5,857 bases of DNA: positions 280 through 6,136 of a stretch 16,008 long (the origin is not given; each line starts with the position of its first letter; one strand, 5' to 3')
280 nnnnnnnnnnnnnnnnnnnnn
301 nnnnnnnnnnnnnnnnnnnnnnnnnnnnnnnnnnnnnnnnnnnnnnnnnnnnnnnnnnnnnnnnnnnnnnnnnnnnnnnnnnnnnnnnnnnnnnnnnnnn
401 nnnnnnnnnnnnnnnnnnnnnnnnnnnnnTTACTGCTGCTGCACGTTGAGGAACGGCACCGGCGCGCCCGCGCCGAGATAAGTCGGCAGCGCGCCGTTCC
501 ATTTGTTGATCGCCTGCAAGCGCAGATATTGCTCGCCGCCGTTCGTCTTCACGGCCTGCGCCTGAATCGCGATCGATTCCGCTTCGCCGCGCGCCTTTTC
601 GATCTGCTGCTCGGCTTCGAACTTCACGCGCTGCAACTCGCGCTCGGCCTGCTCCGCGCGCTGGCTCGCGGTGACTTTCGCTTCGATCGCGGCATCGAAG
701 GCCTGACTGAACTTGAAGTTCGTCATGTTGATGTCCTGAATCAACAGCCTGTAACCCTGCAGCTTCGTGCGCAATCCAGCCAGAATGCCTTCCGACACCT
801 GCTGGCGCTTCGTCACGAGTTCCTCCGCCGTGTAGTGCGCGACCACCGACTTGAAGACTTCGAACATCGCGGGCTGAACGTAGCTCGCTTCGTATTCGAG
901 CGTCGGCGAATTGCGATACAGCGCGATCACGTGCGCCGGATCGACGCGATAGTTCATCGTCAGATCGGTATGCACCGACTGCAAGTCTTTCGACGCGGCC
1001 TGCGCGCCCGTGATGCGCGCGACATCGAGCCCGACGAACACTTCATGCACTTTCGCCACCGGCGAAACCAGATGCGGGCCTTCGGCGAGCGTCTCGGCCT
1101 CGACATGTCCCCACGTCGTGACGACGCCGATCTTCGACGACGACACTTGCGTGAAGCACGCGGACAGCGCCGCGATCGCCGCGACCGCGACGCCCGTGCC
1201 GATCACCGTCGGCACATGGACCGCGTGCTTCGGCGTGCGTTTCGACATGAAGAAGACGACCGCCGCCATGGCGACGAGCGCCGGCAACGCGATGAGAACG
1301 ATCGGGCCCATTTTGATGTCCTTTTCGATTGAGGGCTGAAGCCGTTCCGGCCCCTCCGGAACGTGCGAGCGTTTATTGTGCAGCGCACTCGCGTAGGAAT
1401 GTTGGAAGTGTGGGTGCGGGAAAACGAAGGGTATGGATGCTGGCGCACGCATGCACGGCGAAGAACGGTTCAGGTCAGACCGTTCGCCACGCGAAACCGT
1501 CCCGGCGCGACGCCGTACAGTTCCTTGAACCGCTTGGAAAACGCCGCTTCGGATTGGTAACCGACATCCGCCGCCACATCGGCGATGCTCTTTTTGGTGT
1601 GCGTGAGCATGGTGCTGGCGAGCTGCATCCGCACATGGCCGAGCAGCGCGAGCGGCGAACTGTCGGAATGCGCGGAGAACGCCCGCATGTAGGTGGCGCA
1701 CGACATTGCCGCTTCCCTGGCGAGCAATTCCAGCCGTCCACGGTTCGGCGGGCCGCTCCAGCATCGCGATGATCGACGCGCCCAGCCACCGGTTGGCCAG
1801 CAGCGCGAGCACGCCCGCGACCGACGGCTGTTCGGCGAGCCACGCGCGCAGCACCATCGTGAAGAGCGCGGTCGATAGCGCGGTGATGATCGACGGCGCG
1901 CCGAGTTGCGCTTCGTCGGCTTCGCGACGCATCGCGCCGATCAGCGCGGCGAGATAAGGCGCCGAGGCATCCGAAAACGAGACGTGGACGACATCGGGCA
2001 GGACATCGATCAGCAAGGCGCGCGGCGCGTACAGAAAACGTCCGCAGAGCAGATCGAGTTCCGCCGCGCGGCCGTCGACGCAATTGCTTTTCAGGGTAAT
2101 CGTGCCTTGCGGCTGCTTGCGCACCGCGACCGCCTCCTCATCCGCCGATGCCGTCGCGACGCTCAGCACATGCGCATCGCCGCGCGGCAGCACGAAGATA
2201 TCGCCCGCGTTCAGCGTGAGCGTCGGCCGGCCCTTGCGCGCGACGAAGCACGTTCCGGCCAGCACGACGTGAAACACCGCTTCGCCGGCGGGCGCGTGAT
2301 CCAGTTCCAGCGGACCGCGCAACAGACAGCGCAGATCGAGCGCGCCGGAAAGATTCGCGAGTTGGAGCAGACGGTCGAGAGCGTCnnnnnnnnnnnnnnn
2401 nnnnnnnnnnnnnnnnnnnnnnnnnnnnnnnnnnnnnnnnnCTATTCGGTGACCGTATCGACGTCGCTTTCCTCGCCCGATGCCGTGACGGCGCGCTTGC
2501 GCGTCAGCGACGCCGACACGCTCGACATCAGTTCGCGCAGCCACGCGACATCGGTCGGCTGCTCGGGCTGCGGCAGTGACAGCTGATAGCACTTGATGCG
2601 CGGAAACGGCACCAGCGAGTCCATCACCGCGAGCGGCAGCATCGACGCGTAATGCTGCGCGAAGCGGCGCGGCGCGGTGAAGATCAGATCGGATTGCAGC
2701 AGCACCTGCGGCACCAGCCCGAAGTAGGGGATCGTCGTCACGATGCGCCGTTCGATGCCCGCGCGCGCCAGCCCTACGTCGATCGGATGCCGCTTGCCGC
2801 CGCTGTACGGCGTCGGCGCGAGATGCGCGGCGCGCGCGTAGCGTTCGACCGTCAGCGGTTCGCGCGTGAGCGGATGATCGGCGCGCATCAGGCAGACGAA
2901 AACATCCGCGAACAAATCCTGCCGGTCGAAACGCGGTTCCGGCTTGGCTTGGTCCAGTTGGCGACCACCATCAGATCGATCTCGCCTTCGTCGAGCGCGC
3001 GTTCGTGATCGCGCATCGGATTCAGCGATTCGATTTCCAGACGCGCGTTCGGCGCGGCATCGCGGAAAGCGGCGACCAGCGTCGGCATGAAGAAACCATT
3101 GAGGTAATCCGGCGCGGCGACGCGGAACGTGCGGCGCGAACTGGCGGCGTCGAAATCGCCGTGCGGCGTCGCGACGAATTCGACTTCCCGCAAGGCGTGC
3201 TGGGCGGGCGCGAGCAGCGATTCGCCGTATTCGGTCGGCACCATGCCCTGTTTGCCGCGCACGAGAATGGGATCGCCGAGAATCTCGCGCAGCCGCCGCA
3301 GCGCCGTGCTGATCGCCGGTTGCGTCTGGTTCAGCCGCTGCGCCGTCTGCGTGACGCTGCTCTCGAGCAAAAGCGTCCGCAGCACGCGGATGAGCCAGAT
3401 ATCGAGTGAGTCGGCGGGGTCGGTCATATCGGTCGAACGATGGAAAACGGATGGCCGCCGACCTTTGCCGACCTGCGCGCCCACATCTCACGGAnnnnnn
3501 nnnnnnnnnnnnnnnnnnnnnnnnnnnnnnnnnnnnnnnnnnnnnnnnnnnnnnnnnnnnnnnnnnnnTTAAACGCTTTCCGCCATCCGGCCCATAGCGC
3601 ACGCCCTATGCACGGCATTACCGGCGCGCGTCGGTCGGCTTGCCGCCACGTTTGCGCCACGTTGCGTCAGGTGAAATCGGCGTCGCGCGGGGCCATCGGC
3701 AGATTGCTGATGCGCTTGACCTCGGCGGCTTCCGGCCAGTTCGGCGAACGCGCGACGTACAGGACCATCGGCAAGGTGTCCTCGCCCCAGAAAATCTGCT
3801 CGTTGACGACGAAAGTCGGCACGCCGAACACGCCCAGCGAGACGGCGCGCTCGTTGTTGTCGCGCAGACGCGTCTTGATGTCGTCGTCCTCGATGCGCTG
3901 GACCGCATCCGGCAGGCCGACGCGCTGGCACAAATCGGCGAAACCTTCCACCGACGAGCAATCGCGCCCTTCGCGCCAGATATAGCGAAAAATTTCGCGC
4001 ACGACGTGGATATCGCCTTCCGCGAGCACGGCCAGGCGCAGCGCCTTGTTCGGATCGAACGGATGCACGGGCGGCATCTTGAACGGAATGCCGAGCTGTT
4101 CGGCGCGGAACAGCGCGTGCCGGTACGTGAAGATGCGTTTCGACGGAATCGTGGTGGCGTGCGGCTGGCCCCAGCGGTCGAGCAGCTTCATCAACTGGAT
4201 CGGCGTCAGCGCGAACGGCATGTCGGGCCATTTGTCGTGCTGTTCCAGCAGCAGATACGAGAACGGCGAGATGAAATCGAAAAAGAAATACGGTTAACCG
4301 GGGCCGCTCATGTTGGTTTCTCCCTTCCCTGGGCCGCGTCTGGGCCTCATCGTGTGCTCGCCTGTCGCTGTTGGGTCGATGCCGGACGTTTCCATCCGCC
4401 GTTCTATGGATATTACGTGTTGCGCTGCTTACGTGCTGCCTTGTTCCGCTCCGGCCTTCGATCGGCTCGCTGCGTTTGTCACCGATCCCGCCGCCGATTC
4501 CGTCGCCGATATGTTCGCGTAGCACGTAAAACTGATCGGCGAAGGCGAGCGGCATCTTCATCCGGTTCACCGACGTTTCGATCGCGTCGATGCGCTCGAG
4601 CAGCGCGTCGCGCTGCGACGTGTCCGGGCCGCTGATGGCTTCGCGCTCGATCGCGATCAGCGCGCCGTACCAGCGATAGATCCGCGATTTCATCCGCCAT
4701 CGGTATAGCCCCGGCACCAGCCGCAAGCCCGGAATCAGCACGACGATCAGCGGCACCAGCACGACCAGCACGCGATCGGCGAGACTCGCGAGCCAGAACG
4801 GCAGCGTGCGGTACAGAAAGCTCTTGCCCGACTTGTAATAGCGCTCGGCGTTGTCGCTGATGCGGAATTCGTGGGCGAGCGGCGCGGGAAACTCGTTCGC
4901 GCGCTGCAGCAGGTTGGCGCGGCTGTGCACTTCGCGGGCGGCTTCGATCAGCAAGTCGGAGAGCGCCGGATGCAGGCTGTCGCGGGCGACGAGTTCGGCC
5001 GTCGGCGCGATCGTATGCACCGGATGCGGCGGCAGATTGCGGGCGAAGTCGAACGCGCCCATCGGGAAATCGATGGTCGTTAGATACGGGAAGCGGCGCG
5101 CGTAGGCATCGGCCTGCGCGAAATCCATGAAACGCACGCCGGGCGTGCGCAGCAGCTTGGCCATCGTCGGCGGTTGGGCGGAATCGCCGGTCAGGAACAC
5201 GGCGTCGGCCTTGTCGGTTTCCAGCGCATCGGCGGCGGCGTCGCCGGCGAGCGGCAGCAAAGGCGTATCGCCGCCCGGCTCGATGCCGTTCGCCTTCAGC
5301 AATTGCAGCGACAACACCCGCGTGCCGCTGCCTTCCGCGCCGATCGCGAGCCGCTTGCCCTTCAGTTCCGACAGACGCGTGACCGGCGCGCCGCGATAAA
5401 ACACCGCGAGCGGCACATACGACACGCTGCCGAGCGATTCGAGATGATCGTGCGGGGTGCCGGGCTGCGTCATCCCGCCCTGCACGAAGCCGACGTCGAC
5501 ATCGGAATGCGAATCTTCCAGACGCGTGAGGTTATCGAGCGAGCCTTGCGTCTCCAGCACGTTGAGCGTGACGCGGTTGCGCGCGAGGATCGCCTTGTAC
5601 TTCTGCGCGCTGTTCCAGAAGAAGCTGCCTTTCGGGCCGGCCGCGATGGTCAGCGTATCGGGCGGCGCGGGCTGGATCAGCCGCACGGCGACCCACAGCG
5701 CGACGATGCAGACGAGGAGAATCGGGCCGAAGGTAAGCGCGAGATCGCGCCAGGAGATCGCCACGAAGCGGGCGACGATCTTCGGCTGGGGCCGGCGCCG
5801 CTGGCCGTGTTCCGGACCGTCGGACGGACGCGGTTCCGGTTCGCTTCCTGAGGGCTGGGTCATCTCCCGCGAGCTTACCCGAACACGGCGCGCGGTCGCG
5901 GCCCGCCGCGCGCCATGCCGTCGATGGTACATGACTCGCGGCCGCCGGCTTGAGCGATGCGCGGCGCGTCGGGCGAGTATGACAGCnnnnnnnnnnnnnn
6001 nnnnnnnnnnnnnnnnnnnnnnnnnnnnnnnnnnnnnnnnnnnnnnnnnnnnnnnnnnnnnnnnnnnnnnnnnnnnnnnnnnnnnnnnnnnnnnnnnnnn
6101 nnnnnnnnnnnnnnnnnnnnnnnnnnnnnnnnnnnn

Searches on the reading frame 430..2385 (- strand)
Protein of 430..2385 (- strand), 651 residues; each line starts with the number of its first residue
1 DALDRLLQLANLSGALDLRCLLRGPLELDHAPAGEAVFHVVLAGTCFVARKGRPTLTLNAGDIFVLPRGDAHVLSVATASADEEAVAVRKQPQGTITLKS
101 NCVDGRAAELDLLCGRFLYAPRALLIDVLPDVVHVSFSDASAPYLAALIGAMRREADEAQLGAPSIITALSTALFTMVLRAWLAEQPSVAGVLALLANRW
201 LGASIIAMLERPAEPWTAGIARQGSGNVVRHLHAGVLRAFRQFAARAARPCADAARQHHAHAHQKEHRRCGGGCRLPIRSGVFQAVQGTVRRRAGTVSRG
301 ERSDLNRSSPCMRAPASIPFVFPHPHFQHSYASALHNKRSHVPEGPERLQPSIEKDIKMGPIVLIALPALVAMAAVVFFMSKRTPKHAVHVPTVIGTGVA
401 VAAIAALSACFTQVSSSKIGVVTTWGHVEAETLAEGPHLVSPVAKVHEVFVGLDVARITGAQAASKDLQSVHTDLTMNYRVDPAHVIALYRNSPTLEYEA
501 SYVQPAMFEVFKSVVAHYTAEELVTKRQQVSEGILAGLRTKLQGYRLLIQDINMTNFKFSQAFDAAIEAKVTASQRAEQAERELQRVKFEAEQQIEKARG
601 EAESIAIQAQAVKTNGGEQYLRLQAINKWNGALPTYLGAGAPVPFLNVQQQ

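Call 72: search_protein_families(library=pfam, proteins=[window:430-2385:-], max_evalue=0.001)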
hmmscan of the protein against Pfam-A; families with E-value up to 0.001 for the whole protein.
window:430-2385:- (651 aa): 2 families
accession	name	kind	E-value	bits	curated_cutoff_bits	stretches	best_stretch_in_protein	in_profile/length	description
PF12852.13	Cupin_6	-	1.4e-30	106.8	26.7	1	1-184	1-183/183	Cupin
PF01145.31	Band_7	-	8.4e-24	85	23.6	1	413-595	2-169/176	SPFH domain / Band 7 family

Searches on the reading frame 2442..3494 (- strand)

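Call 72: search_protein_families(library=pfam, proteins=[window:2442-3494:-], max_evalue=0.001)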
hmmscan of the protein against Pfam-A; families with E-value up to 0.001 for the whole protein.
window:2442-3494:- (350 aa): 1 family
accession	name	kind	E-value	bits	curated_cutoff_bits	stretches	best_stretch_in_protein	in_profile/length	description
PF03466.25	LysR_substrate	-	1.4e-08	34.8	28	1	184-322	65-203/209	LysR substrate binding domain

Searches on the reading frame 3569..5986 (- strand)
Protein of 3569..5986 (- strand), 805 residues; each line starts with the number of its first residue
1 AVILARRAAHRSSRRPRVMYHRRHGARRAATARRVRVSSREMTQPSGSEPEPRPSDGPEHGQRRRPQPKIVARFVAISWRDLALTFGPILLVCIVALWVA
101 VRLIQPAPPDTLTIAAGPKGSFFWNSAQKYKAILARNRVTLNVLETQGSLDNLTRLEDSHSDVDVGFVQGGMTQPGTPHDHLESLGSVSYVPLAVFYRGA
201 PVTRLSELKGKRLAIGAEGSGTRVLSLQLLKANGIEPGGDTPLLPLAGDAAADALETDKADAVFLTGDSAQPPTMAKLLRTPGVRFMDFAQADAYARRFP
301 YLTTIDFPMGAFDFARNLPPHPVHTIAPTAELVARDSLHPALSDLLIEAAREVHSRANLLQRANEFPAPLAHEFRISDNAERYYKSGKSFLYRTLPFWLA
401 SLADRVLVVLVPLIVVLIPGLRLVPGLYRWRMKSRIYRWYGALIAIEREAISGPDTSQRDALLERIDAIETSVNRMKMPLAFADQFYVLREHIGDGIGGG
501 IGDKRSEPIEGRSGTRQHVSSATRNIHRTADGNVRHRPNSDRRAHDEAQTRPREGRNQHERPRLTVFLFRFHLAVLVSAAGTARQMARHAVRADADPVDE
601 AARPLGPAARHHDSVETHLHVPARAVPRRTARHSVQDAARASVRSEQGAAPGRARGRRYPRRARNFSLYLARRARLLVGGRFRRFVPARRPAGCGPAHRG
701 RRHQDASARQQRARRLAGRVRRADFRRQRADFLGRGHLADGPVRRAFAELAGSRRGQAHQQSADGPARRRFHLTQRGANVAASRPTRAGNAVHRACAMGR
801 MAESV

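Call 72: search_protein_families(library=pfam, proteins=[window:3569-5986:-], max_evalue=0.001)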
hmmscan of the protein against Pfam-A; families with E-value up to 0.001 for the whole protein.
window:3569-5986:- (805 aa): 2 families
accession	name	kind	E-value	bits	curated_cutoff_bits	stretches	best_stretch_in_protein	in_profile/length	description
PF16868.10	NMT1_3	-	1.8e-11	44.6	27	1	133-349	20-246/289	NMT1-like family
PF12974.12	Phosphonate-bd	-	0.00096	19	27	0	187-271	82-168/242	ABC transporter, phosphonate, periplasmic substrate-binding protein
